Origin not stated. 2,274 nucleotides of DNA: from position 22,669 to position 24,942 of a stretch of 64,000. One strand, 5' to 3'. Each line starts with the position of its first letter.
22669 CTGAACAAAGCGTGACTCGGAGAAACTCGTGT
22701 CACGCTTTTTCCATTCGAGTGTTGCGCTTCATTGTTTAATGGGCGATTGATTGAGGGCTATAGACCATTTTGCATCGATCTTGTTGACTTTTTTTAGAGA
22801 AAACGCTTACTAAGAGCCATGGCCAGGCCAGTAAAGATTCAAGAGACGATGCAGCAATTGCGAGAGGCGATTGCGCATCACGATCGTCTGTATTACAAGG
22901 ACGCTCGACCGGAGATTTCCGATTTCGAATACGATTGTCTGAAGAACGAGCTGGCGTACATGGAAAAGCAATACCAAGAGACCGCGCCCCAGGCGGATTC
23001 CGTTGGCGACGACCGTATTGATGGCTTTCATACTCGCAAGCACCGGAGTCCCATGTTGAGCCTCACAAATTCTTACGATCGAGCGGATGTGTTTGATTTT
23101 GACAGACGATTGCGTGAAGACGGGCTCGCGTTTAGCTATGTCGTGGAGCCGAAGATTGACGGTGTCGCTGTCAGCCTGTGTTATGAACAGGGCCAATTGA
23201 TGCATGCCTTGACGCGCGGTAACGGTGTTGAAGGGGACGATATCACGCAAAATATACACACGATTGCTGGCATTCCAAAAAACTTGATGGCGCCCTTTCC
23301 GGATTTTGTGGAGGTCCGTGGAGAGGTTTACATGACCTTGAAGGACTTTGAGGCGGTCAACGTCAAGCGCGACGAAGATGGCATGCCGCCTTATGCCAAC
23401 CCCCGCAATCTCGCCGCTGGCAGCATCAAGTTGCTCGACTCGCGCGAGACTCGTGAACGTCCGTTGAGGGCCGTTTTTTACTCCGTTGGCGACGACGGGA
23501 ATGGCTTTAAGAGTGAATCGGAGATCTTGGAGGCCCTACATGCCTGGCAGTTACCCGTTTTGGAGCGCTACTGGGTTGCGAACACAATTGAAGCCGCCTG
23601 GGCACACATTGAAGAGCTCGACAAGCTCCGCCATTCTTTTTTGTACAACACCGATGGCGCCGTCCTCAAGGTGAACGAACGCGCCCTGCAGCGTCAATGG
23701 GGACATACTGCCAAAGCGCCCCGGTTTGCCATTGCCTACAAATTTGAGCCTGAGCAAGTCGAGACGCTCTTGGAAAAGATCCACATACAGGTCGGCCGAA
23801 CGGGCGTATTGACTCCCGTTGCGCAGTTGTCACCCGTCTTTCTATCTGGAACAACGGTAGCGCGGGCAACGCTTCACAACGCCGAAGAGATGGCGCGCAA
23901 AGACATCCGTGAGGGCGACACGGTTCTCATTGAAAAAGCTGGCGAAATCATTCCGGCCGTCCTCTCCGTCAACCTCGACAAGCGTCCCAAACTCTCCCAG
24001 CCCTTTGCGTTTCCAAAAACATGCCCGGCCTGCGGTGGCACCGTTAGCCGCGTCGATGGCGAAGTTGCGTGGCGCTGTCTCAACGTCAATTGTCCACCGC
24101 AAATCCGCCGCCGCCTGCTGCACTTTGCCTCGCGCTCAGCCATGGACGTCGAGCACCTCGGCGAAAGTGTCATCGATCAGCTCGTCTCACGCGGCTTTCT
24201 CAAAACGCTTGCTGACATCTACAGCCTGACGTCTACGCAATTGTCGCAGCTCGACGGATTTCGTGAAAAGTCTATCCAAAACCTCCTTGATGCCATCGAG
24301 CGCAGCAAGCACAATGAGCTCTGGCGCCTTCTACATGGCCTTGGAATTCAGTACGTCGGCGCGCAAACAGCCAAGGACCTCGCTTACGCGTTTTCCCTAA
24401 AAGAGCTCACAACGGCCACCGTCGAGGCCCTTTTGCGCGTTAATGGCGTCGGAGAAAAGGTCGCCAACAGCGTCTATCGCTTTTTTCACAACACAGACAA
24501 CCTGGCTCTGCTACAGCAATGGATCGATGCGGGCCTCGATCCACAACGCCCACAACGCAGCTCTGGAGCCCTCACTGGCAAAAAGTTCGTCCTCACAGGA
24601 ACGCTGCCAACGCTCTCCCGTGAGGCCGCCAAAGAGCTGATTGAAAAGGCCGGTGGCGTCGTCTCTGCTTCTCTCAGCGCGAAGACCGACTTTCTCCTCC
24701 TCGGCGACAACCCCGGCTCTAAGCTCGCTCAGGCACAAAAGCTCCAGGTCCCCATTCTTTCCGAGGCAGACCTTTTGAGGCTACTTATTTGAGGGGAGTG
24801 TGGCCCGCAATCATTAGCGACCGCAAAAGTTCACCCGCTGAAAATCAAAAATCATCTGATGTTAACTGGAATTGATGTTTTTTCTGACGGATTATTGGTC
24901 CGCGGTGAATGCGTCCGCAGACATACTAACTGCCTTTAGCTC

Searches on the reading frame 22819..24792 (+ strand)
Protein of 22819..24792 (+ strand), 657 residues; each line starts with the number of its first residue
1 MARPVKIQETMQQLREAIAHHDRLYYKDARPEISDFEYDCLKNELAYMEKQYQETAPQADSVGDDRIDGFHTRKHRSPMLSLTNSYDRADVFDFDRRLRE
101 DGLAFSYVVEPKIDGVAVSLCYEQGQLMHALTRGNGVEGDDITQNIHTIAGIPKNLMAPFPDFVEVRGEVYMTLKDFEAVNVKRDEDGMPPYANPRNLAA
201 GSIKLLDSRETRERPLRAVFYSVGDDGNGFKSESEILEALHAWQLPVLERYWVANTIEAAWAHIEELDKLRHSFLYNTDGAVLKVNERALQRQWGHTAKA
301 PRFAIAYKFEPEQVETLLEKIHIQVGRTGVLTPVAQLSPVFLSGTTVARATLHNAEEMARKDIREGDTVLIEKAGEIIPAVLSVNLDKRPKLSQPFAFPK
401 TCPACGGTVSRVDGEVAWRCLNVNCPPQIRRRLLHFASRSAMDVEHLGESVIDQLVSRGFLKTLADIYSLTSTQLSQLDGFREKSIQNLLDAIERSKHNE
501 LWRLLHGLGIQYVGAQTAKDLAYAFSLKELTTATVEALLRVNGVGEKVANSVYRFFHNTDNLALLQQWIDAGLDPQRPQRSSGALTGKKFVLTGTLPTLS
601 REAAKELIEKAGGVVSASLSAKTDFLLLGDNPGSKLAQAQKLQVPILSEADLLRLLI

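Call 9: search_protein_families(library=pfam, proteins=[window:22819-24792:+])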
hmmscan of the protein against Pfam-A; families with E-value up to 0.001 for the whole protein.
window:22819-24792:+ (657 aa): 9 families
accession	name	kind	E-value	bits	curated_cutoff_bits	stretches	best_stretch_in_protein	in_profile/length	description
PF01653.23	DNA_ligase_aden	-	3.2e-79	266.5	27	1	70-312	4-253/253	NAD-dependent DNA ligase adenylation domain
PF03120.22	DNA_ligase_OB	-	3.3e-33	113.8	32.9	1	315-391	1-77/79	NAD-dependent DNA ligase OB-fold domain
PF12826.13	HHH_2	-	2.5e-17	63.2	27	1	503-564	1-63/64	Helix-hairpin-helix motif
PF00533.33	BRCT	-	2.6e-13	50.4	21.3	1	583-655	4-77/78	BRCA1 C Terminus (BRCT) domain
PF14520.12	HHH_5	-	7.2e-11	42.9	27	1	508-554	5-53/57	Helix-hairpin-helix domain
PF03119.21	DNA_ligase_ZBD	-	8.8e-09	35.5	25.8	1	401-426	1-26/27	NAD-dependent DNA ligase C4 zinc finger domain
PF22745.1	Nlig-Ia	-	5.7e-06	27.3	27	1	7-60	2-55/92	DNA ligase-like, N-terminal NAD+-binding domain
PF00633.29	HHH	-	2.8e-05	24.2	24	1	526-554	1-29/30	Helix-hairpin-helix motif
PF12738.14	PTCB-BRCT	-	0.00015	22.1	22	1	600-648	12-60/63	twin BRCT domain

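Call 10: find_encoding_contigs(protein=window:22819-24792:+, flank=6000, max_places=10)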
Protein window:22819-24792:+ (657 aa): 6 contigs read that carry it; 6 places shown.
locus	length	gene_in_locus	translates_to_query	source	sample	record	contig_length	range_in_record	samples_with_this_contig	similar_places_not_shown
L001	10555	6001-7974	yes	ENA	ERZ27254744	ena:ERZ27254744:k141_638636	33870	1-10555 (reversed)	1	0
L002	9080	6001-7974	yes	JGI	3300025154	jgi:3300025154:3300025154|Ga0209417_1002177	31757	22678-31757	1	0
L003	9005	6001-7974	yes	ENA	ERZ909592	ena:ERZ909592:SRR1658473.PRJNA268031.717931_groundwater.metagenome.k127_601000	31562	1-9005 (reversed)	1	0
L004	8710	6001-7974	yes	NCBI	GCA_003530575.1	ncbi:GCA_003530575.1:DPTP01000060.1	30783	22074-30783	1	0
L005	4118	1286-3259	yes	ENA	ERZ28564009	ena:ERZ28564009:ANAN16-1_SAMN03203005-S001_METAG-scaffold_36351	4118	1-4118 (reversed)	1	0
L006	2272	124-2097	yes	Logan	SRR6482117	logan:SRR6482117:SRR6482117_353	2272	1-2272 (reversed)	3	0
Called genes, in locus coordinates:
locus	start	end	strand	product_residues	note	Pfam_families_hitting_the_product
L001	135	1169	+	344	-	PF22692:LlgE_F_G_D1, PF06429:Flg_bbr_C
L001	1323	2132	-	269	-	PF08241:Methyltransf_11 (faint), PF13489:Methyltransf_23, PF08242:Methyltransf_12 (weak)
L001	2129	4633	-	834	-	-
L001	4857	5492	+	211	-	PF12796:Ank_2, PF24521:Ank_KRIT1 (weak), PF13606:Ank_3 (faint), PF13637:Ank_4 (weak), PF13857:Ank_5 (weak), PF00023:Ank (weak), PF12796:Ank_2, PF00023:Ank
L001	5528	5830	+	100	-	-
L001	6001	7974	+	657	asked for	PF22745:Nlig-Ia, PF01653:DNA_ligase_aden, PF03120:OB_DNA_ligase, PF03119:DNA_ligase_ZBD, PF14520:HHH_5 (faint), PF12826:HHH_2, PF00533:BRCT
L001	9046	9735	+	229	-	-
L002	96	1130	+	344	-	PF22692:LlgE_F_G_D1, PF06429:Flg_bbr_C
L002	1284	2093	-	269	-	PF08241:Methyltransf_11 (faint), PF13489:Methyltransf_23, PF08242:Methyltransf_12 (weak)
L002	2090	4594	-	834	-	-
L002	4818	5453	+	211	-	PF12796:Ank_2, PF24521:Ank_KRIT1 (weak), PF13606:Ank_3 (faint), PF13637:Ank_4 (weak), PF13857:Ank_5 (weak), PF00023:Ank (weak), PF12796:Ank_2, PF00023:Ank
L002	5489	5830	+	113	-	-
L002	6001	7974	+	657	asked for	PF22745:Nlig-Ia, PF01653:DNA_ligase_aden, PF03120:OB_DNA_ligase, PF03119:DNA_ligase_ZBD, PF14520:HHH_5 (faint), PF12826:HHH_2, PF00533:BRCT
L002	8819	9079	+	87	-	?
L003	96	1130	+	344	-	PF22692:LlgE_F_G_D1, PF06429:Flg_bbr_C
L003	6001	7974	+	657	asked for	PF22745:Nlig-Ia, PF01653:DNA_ligase_aden, PF03120:OB_DNA_ligase, PF03119:DNA_ligase_ZBD, PF14520:HHH_5 (faint), PF12826:HHH_2, PF00533:BRCT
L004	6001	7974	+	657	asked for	PF22745:Nlig-Ia, PF01653:DNA_ligase_aden, PF03120:OB_DNA_ligase, PF03119:DNA_ligase_ZBD, PF14520:HHH_5 (faint), PF12826:HHH_2, PF00533:BRCT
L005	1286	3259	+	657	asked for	PF22745:Nlig-Ia, PF01653:DNA_ligase_aden, PF03120:OB_DNA_ligase, PF03119:DNA_ligase_ZBD, PF14520:HHH_5 (faint), PF12826:HHH_2, PF00533:BRCT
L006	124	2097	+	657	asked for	PF22745:Nlig-Ia, PF01653:DNA_ligase_aden, PF03120:OB_DNA_ligase, PF03119:DNA_ligase_ZBD, PF14520:HHH_5 (faint), PF12826:HHH_2, PF00533:BRCT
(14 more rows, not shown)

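Call 58: list_cluster_members(proteins=[window:22819-24792:+])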
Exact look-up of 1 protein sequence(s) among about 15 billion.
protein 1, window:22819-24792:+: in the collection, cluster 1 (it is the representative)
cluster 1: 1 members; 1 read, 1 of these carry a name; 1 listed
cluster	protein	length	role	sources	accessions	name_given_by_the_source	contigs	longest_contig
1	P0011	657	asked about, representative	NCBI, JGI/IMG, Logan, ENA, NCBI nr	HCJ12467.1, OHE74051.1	MAG: hypothetical protein A2Y14_05505 [Verrucomicrobia bacterium GWF2_51_19]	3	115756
